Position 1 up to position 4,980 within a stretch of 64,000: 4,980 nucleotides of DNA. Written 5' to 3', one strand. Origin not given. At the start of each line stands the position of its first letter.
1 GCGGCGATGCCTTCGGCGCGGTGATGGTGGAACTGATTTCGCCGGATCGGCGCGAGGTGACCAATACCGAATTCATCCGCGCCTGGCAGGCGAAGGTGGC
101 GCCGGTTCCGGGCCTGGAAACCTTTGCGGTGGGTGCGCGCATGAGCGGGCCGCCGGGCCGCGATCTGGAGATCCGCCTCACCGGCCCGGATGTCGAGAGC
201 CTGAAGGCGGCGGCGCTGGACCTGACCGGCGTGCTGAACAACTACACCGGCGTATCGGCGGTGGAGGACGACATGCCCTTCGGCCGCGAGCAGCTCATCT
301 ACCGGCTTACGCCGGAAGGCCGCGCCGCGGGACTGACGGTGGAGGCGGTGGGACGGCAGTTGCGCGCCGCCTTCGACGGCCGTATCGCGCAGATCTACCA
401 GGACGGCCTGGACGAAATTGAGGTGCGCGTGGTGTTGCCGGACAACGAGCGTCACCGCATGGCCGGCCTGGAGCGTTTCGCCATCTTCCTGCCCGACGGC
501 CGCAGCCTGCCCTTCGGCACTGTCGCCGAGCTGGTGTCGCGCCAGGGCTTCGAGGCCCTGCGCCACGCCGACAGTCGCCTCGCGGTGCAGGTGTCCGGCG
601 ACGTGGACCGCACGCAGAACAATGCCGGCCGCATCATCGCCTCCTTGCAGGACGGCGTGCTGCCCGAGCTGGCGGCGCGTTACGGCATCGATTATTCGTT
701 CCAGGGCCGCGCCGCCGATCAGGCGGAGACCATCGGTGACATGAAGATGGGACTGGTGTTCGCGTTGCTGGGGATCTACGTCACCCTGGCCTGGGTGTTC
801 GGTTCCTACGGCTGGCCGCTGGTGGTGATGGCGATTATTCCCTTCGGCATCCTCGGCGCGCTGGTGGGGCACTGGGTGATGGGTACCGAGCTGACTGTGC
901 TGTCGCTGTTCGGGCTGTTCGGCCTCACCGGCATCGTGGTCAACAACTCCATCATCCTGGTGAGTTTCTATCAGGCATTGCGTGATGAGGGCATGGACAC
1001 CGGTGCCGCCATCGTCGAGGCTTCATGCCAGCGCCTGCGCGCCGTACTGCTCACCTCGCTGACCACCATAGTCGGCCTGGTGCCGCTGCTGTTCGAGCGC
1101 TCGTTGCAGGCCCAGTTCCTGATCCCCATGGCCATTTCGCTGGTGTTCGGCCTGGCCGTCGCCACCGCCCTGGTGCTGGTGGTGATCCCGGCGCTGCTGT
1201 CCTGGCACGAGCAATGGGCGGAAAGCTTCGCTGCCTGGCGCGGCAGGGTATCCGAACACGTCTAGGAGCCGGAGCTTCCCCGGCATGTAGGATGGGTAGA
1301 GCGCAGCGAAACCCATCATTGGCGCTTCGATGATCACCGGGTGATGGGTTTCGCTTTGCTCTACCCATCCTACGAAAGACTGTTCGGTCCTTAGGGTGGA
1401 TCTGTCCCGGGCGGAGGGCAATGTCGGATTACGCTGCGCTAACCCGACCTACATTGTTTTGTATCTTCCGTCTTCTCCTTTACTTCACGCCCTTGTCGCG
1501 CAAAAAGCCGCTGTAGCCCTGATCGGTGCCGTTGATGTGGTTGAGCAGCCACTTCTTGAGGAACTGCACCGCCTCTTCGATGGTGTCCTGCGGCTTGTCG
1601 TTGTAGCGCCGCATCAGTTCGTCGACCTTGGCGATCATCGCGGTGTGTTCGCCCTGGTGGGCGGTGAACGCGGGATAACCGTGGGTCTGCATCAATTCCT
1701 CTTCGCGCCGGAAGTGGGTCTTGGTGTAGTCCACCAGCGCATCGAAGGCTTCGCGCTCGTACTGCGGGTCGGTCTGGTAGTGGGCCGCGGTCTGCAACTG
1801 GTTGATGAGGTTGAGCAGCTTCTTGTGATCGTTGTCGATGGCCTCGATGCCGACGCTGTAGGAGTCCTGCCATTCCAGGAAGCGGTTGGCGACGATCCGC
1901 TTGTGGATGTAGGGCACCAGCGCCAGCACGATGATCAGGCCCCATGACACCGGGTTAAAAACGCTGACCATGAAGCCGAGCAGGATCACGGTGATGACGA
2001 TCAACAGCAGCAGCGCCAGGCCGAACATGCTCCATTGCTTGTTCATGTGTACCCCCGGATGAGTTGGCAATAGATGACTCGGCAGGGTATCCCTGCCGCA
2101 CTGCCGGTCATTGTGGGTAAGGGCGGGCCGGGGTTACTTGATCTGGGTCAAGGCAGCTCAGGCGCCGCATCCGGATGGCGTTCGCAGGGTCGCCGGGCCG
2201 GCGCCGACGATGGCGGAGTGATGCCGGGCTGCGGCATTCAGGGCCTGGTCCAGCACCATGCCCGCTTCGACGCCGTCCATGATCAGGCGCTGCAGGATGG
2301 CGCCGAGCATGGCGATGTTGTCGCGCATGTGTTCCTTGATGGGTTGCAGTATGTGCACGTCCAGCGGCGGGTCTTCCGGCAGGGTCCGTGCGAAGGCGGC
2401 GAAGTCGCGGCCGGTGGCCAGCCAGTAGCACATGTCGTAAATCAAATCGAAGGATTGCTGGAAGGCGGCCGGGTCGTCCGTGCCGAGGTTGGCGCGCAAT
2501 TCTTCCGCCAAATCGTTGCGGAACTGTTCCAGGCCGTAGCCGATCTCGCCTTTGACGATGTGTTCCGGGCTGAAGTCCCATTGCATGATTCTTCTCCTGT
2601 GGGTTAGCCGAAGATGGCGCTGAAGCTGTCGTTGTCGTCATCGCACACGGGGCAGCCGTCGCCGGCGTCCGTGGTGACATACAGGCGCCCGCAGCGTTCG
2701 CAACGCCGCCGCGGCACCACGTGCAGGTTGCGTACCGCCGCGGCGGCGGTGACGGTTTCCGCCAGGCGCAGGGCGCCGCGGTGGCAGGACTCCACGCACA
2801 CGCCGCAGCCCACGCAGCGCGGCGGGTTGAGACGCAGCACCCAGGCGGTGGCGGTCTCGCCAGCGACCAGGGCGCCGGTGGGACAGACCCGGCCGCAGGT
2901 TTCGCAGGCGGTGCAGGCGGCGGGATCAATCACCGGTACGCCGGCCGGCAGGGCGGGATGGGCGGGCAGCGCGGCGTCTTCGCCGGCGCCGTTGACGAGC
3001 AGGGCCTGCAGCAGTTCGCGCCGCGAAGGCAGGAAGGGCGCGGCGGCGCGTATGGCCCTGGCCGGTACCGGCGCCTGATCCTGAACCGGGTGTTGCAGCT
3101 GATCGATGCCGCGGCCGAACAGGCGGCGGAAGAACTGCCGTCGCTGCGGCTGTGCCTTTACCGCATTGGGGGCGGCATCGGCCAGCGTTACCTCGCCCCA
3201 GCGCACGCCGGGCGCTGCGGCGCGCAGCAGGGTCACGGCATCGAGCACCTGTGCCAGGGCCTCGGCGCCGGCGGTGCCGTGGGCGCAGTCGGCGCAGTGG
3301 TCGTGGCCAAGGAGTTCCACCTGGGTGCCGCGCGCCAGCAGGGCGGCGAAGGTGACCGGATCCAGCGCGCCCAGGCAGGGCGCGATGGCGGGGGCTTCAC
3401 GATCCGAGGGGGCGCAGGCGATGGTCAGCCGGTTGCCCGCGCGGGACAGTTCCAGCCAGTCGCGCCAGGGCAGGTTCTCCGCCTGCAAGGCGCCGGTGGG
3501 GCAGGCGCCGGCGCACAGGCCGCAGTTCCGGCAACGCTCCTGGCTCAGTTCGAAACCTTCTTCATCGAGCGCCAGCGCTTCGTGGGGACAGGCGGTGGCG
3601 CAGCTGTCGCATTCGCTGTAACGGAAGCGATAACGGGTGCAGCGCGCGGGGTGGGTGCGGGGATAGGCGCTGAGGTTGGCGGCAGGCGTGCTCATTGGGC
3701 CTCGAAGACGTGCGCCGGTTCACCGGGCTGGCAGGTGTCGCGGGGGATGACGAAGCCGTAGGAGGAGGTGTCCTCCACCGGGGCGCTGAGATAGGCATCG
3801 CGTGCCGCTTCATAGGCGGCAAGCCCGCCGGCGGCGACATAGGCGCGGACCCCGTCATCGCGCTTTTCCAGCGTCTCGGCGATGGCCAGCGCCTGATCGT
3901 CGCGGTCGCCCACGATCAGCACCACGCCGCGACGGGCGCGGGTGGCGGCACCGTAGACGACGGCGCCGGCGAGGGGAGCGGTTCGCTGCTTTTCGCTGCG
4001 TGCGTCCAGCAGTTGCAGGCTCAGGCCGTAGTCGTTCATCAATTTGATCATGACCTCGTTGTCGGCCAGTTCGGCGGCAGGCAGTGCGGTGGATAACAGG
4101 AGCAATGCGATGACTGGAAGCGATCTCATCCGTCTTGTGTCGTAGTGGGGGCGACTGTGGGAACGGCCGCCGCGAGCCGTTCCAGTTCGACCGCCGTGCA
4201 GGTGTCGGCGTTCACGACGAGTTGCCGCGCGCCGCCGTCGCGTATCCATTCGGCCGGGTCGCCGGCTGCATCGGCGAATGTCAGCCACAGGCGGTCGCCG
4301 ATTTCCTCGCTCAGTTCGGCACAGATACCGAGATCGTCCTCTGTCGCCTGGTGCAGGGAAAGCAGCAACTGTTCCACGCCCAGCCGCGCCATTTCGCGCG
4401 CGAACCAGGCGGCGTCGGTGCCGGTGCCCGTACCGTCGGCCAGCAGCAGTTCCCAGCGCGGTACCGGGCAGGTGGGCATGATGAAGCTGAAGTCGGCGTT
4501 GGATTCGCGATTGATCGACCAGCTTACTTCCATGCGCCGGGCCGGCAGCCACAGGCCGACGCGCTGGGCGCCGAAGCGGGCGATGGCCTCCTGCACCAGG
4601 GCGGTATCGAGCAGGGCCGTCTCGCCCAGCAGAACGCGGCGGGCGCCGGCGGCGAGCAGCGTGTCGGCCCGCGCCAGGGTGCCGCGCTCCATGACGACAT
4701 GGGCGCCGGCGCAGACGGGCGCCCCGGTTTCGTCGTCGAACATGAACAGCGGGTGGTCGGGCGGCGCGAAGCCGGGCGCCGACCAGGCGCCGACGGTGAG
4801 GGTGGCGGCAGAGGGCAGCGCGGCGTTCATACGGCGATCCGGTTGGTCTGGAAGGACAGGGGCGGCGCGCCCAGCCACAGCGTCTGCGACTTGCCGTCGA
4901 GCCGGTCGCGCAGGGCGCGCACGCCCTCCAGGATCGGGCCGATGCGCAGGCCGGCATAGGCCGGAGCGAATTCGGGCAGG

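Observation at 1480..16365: Uncharacterised Mo-bisPGD enzyme locus: ttr/srd-like B-C-A gene order, aio/arx-like binding-protein + kinase + sigma54 control, inside an arsenic island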

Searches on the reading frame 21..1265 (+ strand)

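Call 3: search_protein_families(library=pfam, proteins=[window:21-1265:+])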
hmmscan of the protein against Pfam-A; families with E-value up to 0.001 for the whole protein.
window:21-1265:+ (414 aa): 2 families
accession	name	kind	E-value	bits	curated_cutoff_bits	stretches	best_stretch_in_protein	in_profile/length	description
PF00873.25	ACR_tran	-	5.9e-60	203.5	28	1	11-392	626-1016/1021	AcrB/AcrD/AcrF family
PF03176.21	MMPL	-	1.8e-07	30.9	20.5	1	231-404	131-309/333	MMPL family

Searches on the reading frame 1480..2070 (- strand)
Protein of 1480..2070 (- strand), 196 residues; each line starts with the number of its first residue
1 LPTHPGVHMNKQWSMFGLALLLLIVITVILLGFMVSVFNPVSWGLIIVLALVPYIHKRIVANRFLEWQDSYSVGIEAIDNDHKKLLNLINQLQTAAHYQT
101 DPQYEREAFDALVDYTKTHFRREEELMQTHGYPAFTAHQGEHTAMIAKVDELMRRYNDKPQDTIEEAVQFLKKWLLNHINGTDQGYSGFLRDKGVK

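Call 3: search_protein_families(library=pfam, proteins=[window:1480-2070:-])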
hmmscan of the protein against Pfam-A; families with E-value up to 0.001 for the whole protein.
window:1480-2070:- (196 aa): 1 family
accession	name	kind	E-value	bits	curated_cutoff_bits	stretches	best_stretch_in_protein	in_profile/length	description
PF01814.28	Hemerythrin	-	2.1e-20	73.9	25.3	1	74-186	2-123/127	Hemerythrin HHE cation binding domain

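Call 5: search_protein_families(library=ncbifam, proteins=[window:1480-2070:-], max_evalue=0.00001)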
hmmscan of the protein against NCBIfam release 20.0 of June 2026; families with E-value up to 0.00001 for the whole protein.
window:1480-2070:- (196 aa): 5 families
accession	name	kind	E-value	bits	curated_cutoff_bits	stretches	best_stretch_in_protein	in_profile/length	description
NF033749.1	bact_hemeryth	subfamily_domain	4e-40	136.9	84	1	64-190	1-128/129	bacteriohemerythrin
TIGR02481.1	hemeryth_dom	domain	5.2e-35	120.3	51.75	1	66-188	1-124/126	hemerythrin domain-containing protein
NF002007.0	PRK00808.1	equivalog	4.3e-31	108.1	109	1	65-191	4-128/156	bacteriohemerythrin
TIGR00058.1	Hemerythrin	subfamily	1.1e-18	67.8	131.85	1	66-189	6-114/115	hemerythrin family non-heme iron protein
NF002522.0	PRK01917.1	equivalog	8.8e-12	45.1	162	1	72-194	17-135/145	cation-binding hemerythrin HHE family protein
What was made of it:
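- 1480..2046 (-): Membrane-anchored bacteriohemerythrin. It is co-directional but not part of the conserved module. Calls 3 and 5.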

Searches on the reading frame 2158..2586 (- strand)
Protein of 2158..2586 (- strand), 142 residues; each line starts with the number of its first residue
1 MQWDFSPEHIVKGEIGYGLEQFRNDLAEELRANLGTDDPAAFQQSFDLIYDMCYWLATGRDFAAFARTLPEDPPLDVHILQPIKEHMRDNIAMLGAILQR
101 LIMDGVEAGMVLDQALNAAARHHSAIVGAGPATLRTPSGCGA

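Call 20: search_protein_families(library=pfam, proteins=[window:2158-2586:-], max_evalue=0.1)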
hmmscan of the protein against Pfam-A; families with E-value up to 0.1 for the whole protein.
window:2158-2586:- (142 aa): 1 family
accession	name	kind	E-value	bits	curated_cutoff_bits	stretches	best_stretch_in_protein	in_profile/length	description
PF17373.7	DUF5395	-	0.06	14.4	25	0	46-86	4-41/81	Family of unknown function (DUF5395)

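Call 21: search_protein_families(library=ncbifam, proteins=[window:2158-2586:-], max_evalue=0.01)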
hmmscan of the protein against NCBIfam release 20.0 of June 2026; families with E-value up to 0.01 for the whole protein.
window:2158-2586:- (142 aa): 0 families

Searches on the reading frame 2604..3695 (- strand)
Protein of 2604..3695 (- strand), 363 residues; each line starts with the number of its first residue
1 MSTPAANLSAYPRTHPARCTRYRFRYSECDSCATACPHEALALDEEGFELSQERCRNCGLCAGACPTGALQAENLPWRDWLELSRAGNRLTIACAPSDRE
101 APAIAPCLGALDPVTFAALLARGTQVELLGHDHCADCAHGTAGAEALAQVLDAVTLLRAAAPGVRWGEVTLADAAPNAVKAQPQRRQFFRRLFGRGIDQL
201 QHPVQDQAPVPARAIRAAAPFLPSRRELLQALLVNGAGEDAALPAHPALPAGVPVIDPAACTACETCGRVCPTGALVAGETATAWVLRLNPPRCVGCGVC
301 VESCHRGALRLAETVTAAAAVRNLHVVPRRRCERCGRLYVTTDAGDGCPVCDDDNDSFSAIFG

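Call 3: search_protein_families(library=pfam, proteins=[window:2604-3695:-])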
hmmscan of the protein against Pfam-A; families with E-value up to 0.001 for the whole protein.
window:2604-3695:- (363 aa): 10 families
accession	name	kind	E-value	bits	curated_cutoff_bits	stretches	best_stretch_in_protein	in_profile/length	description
PF00037.32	Fer4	-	8.3e-20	70.2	21.1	3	51-70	4-23/24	4Fe-4S binding domain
PF12838.12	Fer4_7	-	2.3e-16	60.4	27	2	28-69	4-52/52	4Fe-4S dicluster domain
PF13187.11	Fer4_9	-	5.7e-12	45.9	27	2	260-308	1-51/52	4Fe-4S dicluster domain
PF13484.11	Fer4_16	-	6.8e-12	46.4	30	0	54-74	1-21/66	4Fe-4S double cluster binding domain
PF12837.12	Fer4_6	-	2.8e-11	43.2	25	2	253-276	1-24/24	4Fe-4S binding domain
PF12797.12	Fer4_2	-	7.4e-10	38.6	24.5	1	50-67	5-22/22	4Fe-4S binding domain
PF13237.11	Fer4_10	-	1.2e-09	38.3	25.5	1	254-304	2-52/53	4Fe-4S dicluster domain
PF14697.11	Fer4_21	-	8.3e-08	32.7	35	1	28-69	10-56/59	4Fe-4S dicluster domain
PF25160.1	LdpA_Fe-S-bd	-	1.2e-06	28.7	27.6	1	28-72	4-45/49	LdpA Fe-S cluster-binding domain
PF13183.11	Fer4_8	-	0.00017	22.5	27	0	53-72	3-22/68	4Fe-4S dicluster domain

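Call 5: search_protein_families(library=ncbifam, proteins=[window:2604-3695:-], max_evalue=0.00001)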
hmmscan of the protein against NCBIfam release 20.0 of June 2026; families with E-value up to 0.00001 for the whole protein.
window:2604-3695:- (363 aa): 57 families (the best 25 are shown)
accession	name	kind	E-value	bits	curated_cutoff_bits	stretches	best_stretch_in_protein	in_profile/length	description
NF040864.1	HgcB_ferredoxin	equivalog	9.4e-14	51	99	2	27-73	17-64/93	mercury methylation ferredoxin HgcB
TIGR02700.1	flavo_MJ0208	hypoth_equivalog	2e-13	50.1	251.35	2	256-325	145-208/234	dihydromethanopterin reductase (acceptor)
TIGR02179.1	PorD_KorD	subfamily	4.1e-13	49.3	60.05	2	254-312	20-75/78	2-oxoacid:acceptor oxidoreductase, delta subunit, pyruvate/2-ketoisovalerate family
NF045874.1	Vhu_polyferre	exception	5e-13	48.5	600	1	26-72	267-311/381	F420-non-reducing hydrogenase associated-polyferredoxin VhuB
NF009053.0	PRK12387.1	subfamily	7.6e-12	45.3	204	1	252-341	31-126/180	formate hydrogenlyase complex iron-sulfur subunit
NF045790.1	OxalOxreddelta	equivalog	2.4e-11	43.4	230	1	26-71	262-307/316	oxalate oxidoreductase subunit delta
NF040684.1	PorD_Arch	equivalog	5.6e-11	42.4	120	2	28-72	36-81/85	pyruvate synthase subunit PorD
NF040770.1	hetero_SS_HdrA2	exception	6e-11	41.2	1100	1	254-314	572-628/777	CoB-CoM heterodisulfide reductase HdrA2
TIGR04041.1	activase_YjjW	hypoth_equivalog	6.9e-11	42.1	250.2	0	27-68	44-85/276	YjjW family glycine radical enzyme activase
TIGR01944.1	rnfB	subfamily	9.2e-11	41.6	68.7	1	250-316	104-167/190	RnfABCDGE type electron transport complex subunit B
NF058577.1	FdxA_fam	equivalog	1.1e-10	41.6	65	1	28-69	11-52/52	4Fe-4S ferredoxin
NF006221.0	PRK08348.1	subfamily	2.3e-10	40.3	124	1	256-317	41-100/136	NADH-plastoquinone oxidoreductase subunit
TIGR00402.1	napF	equivalog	3.3e-10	40.1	102.2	0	25-85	36-100/149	ferredoxin-type protein NapF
NF043039.1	HgcAB_like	equivalog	3.5e-10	40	285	1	256-310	297-350/350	HgcAB-like fusion protein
NF005503.0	PRK07118.1-2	equivalog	4.9e-10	39.1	252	1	30-74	144-188/292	RnfABCDGE type electron transport complex subunit B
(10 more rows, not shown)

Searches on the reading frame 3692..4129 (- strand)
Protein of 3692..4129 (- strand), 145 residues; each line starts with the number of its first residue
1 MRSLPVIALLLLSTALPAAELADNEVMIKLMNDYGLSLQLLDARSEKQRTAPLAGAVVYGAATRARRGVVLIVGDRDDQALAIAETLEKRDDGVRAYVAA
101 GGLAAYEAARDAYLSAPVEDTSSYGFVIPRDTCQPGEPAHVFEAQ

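Call 20: search_protein_families(library=pfam, proteins=[window:3692-4129:-], max_evalue=0.1)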
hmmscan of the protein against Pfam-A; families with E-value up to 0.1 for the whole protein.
window:3692-4129:- (145 aa): 0 families
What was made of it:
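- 3692..4129 (-): G: 145-aa protein with an N-terminal signal-like segment and an invariant C-terminal motif, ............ Most orthologues also have a vicinal Cys pair (PPCC), which this copy lacks. No Pfam hit (call 20).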

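Call 21: search_protein_families(library=ncbifam, proteins=[window:3692-4129:-], max_evalue=0.01)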
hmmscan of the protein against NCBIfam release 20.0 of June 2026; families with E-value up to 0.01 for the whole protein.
window:3692-4129:- (145 aa): 0 families

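Call 110: find_homologous_proteins(query=window:3692-4129:-, max_evalue=0.00001)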
Query window:3692-4129:- (145 aa): 10 proteins with E <= 0.00001 among 384 candidates.
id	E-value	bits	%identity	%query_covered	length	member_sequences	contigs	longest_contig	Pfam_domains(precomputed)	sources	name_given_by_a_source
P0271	2.4e-81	288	97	100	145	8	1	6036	-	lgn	-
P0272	6.5e-75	267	91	100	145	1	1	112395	-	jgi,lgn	jgi:hypothetical protein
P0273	9.9e-75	267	91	100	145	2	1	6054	-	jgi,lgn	jgi:hypothetical protein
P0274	3.8e-74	265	91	100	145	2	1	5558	-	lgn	-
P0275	1.5e-60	221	76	98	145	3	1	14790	-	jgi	jgi:hypothetical protein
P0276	4.2e-59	216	77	90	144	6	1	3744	-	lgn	-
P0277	5.9e-58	213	76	90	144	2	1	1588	-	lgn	-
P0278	1.6e-41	159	60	91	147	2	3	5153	-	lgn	-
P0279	2.2e-41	159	60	90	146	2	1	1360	-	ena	-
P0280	3.0e-41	158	61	90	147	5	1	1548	-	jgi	jgi:hypothetical protein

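Call 116: predict_structure(alignment_id=A4)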
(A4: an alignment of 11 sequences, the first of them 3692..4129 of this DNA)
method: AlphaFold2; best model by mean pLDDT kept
length: 145 residues; sequences in the alignment: 11
mean_pLDDT: 52.9   pTM: 0.44
mean pLDDT of the five models: 52.9, 45.0, 40.7, 39.6, 34.9
residues with pLDDT >= 90: 0; 70-90: 28; 50-70: 55; < 50: 62
segments of 3 or more residues with pLDDT < 50: 15-24, 29-36, 91-100, 116-145
pLDDT, mean of each block of 10 residues (from residue 1): 54 48 48 51 78 77 59 70 63 44 55 45 32 32 27
secondary structure, 60 per line:
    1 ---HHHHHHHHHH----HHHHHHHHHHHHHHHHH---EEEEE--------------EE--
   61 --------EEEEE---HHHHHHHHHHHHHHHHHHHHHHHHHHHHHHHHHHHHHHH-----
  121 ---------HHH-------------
elements in order: H4-13 H18-34 E38-42 E69-73 H77-115
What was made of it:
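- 3692..4129 (-): The AlphaFold model was too poor to use, with pLDDT 53 (call 116).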

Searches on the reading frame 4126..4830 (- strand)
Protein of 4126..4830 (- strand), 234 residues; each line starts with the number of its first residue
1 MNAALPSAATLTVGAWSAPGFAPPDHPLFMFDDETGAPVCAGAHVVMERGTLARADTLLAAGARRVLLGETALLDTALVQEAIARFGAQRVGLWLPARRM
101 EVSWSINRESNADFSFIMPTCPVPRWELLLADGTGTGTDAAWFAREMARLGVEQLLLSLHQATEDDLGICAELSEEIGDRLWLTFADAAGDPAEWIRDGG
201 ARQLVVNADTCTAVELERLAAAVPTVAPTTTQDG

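Call 20: search_protein_families(library=pfam, proteins=[window:4126-4830:-], max_evalue=0.1)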
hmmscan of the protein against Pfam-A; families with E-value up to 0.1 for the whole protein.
window:4126-4830:- (234 aa): 1 family
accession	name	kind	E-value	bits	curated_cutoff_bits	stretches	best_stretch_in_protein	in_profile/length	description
PF00977.27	His_biosynth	-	1.8e-05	24.7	23.6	1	52-110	85-143/228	Histidine biosynthesis protein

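Call 21: search_protein_families(library=ncbifam, proteins=[window:4126-4830:-], max_evalue=0.01)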
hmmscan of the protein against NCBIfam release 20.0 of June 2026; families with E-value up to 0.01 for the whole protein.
window:4126-4830:- (234 aa): 3 families
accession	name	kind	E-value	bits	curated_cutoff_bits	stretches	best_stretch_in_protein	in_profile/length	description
TIGR00735.1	hisF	equivalog_domain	5.5e-06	25.8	294.55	1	52-180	86-197/254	imidazole glycerol phosphate synthase subunit HisF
TIGR03572.1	WbuZ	equivalog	0.001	18.5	299.7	1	51-105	85-141/232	glycosyl amidation-associated protein WbuZ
NF038364.1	AglZ_HisF2_fam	equivalog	0.0017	17.8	310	0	34-98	71-131/248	AglZ/HisF2 family acetamidino modification protein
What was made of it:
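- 4126..4830 (-): F: conserved 234-aa protein, distantly HisF/HisA-like (part of a beta/alpha barrel). Calls 20 and 21.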

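Call 59: search_solved_structures(query=A2, max_evalue=1)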
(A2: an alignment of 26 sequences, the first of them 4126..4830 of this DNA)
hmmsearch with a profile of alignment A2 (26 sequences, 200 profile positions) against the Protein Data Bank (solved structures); distinct sequences matched with E-value up to 1: 70 (the best 60 are shown).
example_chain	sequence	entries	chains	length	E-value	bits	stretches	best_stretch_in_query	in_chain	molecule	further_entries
3og3_A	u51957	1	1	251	3.5e-08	36.1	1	36-91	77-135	Imidazole glycerol phosphate synthase subunit hisF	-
4fx7_A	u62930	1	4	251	6.5e-08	35.3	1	36-91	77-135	Imidazole glycerol phosphate synthase subunit HisF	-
4evz_A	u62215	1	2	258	7.9e-08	35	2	41-94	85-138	HisF-LUCA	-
3tdn_A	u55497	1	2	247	1.8e-07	33.9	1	36-91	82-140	FLR SYMMETRIC ALPHA-BETA TIM BARREL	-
4j9j_A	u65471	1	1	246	1.8e-07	33.8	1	37-91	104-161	Imidazole glycerol phosphate synthase subunit HisF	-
1h5y_A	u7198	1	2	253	8.3e-06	28.4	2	16-83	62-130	HISF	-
6vdg_A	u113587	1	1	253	0.00011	24.8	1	41-90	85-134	Imidazole glycerol phosphate synthase subunit HisF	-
8s8s_A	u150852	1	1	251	0.00011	24.7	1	41-91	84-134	Imidazole glycerol phosphate synthase subunit HisF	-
8s8r_D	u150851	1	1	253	0.00011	24.7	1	41-91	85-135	Imidazole glycerol phosphate synthase subunit HisF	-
7qc7_A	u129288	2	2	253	0.00011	24.7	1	41-91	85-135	Imidazole glycerol phosphate synthase subunit HisF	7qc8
7qc9_A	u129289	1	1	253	0.00011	24.7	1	41-91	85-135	Imidazole glycerol phosphate synthase subunit HisF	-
7qc6_A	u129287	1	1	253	0.00011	24.7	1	41-91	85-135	Imidazole glycerol phosphate synthase subunit HisF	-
1gpw_A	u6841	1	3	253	0.00011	24.7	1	41-91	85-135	HISF PROTEIN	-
1thf_D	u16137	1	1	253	0.00011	24.7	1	41-91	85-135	HISF PROTEIN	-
7qc3_A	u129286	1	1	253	0.00011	24.7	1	41-91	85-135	Imidazole glycerol phosphate synthase subunit HisF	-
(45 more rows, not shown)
